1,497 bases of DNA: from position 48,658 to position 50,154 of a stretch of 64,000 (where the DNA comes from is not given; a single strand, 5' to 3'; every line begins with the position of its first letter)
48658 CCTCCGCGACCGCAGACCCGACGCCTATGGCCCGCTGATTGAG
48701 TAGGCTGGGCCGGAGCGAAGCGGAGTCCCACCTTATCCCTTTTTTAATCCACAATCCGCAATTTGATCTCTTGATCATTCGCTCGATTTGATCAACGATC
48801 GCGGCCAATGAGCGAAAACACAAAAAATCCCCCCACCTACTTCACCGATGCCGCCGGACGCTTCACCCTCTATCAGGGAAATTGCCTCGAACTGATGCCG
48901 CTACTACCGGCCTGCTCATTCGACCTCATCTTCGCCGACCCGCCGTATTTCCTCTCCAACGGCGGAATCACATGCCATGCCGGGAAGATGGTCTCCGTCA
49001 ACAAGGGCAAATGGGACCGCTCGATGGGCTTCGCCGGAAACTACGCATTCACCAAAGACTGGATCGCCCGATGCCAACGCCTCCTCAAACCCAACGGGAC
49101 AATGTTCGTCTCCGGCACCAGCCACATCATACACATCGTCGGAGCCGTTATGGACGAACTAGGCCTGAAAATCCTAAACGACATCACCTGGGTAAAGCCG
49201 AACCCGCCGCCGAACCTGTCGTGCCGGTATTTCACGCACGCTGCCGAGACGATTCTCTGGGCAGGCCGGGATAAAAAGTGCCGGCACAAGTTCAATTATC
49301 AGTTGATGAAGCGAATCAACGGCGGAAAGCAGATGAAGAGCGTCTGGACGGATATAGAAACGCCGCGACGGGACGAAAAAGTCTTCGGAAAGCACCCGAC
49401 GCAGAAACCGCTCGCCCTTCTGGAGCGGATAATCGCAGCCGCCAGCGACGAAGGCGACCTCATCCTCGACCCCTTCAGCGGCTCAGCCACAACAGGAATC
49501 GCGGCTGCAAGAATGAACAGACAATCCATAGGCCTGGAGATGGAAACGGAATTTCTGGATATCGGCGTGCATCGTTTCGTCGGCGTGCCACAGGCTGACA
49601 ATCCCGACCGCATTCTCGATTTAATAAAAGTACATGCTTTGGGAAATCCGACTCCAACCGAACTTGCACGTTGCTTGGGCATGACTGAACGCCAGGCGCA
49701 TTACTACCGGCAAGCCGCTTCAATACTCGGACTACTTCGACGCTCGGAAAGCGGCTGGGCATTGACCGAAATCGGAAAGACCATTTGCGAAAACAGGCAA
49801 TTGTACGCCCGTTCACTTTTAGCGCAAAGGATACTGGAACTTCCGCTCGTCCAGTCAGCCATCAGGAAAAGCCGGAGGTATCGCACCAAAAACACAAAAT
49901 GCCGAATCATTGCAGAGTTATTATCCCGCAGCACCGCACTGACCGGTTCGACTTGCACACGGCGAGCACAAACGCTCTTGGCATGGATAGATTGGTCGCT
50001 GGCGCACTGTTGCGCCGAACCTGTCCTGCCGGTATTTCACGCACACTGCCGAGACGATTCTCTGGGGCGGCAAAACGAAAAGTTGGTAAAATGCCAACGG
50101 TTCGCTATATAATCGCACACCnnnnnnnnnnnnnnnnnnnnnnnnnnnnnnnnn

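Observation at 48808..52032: CcrM/HinfI-family m6A methyltransferase followed by two lower-GC uncharacterised nuclease-like genes (winged-helix/RE-like and HNH-domain)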

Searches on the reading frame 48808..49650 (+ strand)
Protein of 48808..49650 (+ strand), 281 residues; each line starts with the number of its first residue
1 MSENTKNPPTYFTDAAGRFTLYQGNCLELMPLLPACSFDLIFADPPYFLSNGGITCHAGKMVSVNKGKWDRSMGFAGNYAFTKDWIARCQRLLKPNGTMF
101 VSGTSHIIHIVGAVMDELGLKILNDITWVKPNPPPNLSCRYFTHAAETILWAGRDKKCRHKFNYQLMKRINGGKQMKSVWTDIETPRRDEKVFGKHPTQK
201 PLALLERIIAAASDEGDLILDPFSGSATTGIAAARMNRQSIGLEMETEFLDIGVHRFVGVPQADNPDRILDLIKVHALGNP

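Call 62: search_solved_structures(query=window:48808-49650:+, max_evalue=1e-20, show_alignments=2)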
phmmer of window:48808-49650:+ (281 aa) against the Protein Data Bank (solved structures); distinct sequences matched with E-value up to 1e-20: 4.
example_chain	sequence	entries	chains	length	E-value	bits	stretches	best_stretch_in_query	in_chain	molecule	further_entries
6pbd_A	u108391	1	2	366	1.3e-55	192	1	17-259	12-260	Modification methylase CcrMI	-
5hfj_A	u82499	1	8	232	2.6e-29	105.7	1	37-253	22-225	Adenine specific DNA methyltransferase (DpnA)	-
5hek_A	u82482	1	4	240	2.8e-29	105.6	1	37-253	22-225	Adenine specific DNA methyltransferase (DpnA)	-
9c3u_A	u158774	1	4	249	8.2e-21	77.8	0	31-253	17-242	Methyltransferase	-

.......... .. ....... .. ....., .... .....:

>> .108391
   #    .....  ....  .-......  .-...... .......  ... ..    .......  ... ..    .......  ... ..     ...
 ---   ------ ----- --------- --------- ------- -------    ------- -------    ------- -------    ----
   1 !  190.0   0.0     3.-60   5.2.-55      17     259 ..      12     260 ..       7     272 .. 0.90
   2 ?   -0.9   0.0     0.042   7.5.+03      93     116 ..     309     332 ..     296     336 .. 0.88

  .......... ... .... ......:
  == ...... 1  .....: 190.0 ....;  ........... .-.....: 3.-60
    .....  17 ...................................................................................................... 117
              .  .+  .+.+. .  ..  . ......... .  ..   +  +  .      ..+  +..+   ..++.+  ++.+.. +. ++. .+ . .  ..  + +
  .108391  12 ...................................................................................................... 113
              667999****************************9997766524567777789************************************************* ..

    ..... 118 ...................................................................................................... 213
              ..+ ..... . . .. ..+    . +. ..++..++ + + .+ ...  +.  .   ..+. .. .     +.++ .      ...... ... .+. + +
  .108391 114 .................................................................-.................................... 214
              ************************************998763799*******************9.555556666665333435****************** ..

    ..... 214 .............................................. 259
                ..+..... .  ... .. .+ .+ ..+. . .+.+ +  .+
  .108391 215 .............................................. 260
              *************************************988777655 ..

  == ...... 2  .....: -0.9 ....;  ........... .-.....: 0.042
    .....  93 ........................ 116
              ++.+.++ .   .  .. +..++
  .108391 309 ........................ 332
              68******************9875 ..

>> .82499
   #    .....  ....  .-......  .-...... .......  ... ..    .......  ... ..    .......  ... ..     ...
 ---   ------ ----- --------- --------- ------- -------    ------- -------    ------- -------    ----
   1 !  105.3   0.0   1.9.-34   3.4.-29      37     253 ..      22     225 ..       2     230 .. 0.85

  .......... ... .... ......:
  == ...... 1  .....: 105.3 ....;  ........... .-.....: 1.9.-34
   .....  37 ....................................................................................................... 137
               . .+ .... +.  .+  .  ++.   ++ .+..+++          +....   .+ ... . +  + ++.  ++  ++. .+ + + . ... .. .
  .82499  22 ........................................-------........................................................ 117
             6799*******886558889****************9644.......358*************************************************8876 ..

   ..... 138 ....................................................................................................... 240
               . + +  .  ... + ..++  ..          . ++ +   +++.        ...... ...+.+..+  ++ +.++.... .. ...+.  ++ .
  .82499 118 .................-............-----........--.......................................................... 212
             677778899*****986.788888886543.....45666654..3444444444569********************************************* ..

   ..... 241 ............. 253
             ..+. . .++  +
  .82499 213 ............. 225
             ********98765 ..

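Call 66: search_dna_similar(query=window:48808-49602:+, collection=plasmids, mode=protein, max_rows=25)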
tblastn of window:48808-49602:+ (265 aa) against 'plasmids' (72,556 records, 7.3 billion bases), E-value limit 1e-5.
The search stops at 5000 records and this limit was reached: more records match than are counted here, and every count below describes the 5000 best-scoring records only.
Records with a match: at least 5000; places in all: 5715; records where one place covers at least 80% of the query: 4980.
Best place of each record, by identity: <60% 5000.
By first word of the organism name: Klebsiella 1904; Escherichia 1805; Salmonella 459; Enterobacter 257; Citrobacter 118; Shigella 70; Yersinia 65; Serratia 64; Raoultella 42; Aeromonas 29; and 69 more.
By predicted mobility (MOB-suite, as given by PLSDB): conjugative 3638; non-mobilizable 785; mobilizable 577.
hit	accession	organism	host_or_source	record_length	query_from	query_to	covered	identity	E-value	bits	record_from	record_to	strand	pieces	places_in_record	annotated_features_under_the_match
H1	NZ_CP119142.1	Neisseria gonorrhoeae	Homo sapiens,whole organism,synovial ...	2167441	19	257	90%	54.7%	3e-79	266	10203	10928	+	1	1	none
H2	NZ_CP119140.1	Neisseria gonorrhoeae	Homo sapiens,whole organism,blood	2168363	19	257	90%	54.7%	3e-79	266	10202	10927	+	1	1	none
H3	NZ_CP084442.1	Staphylococcus lugdunensis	Homo sapiens,pure culture,abdominal ...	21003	7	256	94%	50.6%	3e-81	273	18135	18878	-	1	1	site-specific DNA-methyltransferase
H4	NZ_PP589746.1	Lactococcus sp.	Bacterial culture,Dairy environment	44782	21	257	89%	53.4%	8e-79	265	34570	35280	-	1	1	site-specific DNA-methyltransferase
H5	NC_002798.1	Lactococcus lactis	-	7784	21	257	89%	53.4%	9e-79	265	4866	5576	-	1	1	site-specific DNA-methyltransferase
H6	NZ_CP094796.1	Staphylococcus aureus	Camel,Skin swab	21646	7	257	95%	50.0%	3e-80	270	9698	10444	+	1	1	site-specific DNA-methyltransferase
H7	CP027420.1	Staphylococcus cohnii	Homo sapiens,peripheral blood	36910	7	257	95%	50.0%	3e-80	270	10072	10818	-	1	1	site-specific DNA-methyltransferase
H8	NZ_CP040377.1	Lactiplantibacillus plantarum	cell culture,Angelica gigas Nakai root ...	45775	20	256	89%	48.9%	3e-66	229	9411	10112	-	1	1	site-specific DNA-methyltransferase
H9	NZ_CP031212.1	Levilactobacillus brevis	-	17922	20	256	89%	48.5%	7e-66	228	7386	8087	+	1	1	site-specific DNA-methyltransferase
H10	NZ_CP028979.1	Lactiplantibacillus plantarum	liquid feed,pig feed from feed plant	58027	20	256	89%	48.5%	8e-66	228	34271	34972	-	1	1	site-specific DNA-methyltransferase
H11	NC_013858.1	Azospirillum sp. B510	-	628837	9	263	96%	41.4%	9e-54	194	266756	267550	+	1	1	DNA methyltransferase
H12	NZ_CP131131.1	Shinella zoogloeoides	isolate,Activated charcoal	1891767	20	260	91%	43.3%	6e-54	194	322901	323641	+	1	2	none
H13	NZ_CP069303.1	Shinella sp. PSBB067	monoisolate,Minnesota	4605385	20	260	91%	43.3%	2e-53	193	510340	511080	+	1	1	none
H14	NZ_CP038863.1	Campylobacter jejuni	mouse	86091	9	256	74%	52.6%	4e-29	210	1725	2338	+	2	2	none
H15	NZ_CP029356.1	Azospirillum thermophilum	cell culture,hot spring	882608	24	263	91%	42.9%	2e-54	196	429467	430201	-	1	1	site-specific DNA-methyltransferase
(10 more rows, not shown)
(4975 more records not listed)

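Call 68: get_annotated_region(hit=H5, flank=3500)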
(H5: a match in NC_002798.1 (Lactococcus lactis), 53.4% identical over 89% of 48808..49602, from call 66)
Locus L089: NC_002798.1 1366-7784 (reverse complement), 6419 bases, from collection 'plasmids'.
description: Lactococcus lactis plasmid pSRQ700, complete sequence
organism: Lactococcus lactis (NCBI taxid 1358)
taxonomy: Bacteria; Bacillota; Bacilli; Lactobacillales; Streptococcaceae; Lactococcus; Lactococcus lactis
host: -; source: -; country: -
typing (MOB-suite, as given by PLSDB): non-mobilizable; replicon Inc11
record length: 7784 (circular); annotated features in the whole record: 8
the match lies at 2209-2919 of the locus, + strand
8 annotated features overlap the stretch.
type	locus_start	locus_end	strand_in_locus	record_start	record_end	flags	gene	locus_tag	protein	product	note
CDS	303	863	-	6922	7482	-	-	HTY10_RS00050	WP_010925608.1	recombinase family protein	GO:0006310 - DNA recombination [Evidence IEA]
CDS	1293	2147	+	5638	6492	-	-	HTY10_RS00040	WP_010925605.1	DNA adenine methylase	-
CDS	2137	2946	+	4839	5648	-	-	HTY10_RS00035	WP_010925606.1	site-specific DNA-methyltransferase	-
CDS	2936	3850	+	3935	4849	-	-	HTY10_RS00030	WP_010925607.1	type II restriction endonuclease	-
CDS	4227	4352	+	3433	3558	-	-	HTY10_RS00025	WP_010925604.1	recombinase family protein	GO:0006310 - DNA recombination [Evidence IEA]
CDS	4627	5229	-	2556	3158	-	-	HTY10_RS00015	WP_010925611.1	replication protein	-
CDS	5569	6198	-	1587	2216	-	-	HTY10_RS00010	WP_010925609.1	DUF536 domain-containing protein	-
CDS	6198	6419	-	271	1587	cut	-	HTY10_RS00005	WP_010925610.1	RepB family plasmid replication initiator protein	GO:0006270 - DNA replication initiation [Evidence IEA]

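Call 69: get_annotated_region(hit=H3, flank=3000)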
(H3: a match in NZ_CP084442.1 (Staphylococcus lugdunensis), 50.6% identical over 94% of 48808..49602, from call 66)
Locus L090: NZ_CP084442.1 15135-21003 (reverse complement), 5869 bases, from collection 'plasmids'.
description: Staphylococcus lugdunensis strain RMLUG4 plasmid pRMLUG4_2, complete sequence
organism: Staphylococcus lugdunensis (NCBI taxid 28035)
taxonomy: Bacteria; Bacillota; Bacilli; Bacillales; Staphylococcaceae; Staphylococcus; Staphylococcus lugdunensis
host: -; source: Homo sapiens,pure culture,abdominal drainage; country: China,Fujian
typing (MOB-suite, as given by PLSDB): non-mobilizable; replicon rep_cluster_910
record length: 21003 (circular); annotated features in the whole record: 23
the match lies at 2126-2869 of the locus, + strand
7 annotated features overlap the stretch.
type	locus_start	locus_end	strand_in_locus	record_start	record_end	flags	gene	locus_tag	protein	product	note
CDS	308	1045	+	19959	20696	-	-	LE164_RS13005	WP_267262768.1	DUF536 domain-containing protein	-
CDS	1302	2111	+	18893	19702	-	-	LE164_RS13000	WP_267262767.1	Dam family site-specific DNA-(adenine-N6)-methyltransferase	GO:0006306 - DNA methylation [Evidence IEA]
CDS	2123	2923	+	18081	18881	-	-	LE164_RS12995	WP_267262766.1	site-specific DNA-methyltransferase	GO:0009307 - DNA restriction-modification system [Evidence IEA]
CDS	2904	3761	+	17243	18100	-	-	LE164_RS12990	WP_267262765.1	type II restriction endonuclease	-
CDS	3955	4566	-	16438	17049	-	-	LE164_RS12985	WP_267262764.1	recombinase family protein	GO:0006310 - DNA recombination [Evidence IEA]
CDS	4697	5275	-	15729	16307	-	-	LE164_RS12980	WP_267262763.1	recombinase family protein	GO:0006310 - DNA recombination [Evidence IEA]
predicted_resistance_gene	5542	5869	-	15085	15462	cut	blaI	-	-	penicillinase repressor BlaI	predicted by amrfinderplus; class BETA-LACTAM; identity 99.21%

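Call 95: search_protein_families(library=pfam, proteins=[L089:2936-3847:+], max_evalue=0.001)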
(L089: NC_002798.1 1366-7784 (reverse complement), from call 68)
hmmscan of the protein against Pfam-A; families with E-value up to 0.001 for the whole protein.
L089:2936-3847:+ (304 aa): 1 family
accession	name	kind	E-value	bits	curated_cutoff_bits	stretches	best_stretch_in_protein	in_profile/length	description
PF04556.18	DpnII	-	3.6e-86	289.4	23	1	15-297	2-277/278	DpnII restriction endonuclease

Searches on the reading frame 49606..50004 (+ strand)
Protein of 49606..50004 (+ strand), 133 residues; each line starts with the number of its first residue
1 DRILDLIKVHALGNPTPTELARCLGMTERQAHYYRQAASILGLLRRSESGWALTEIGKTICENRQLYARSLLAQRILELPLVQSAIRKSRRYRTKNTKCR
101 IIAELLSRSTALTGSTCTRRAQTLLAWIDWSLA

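Call 96: find_homologous_proteins(query=window:49606-50004:+, max_evalue=0.001)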
Query window:49606-50004:+: 28 candidates shared short words with the query, none scored E <= 0.001.
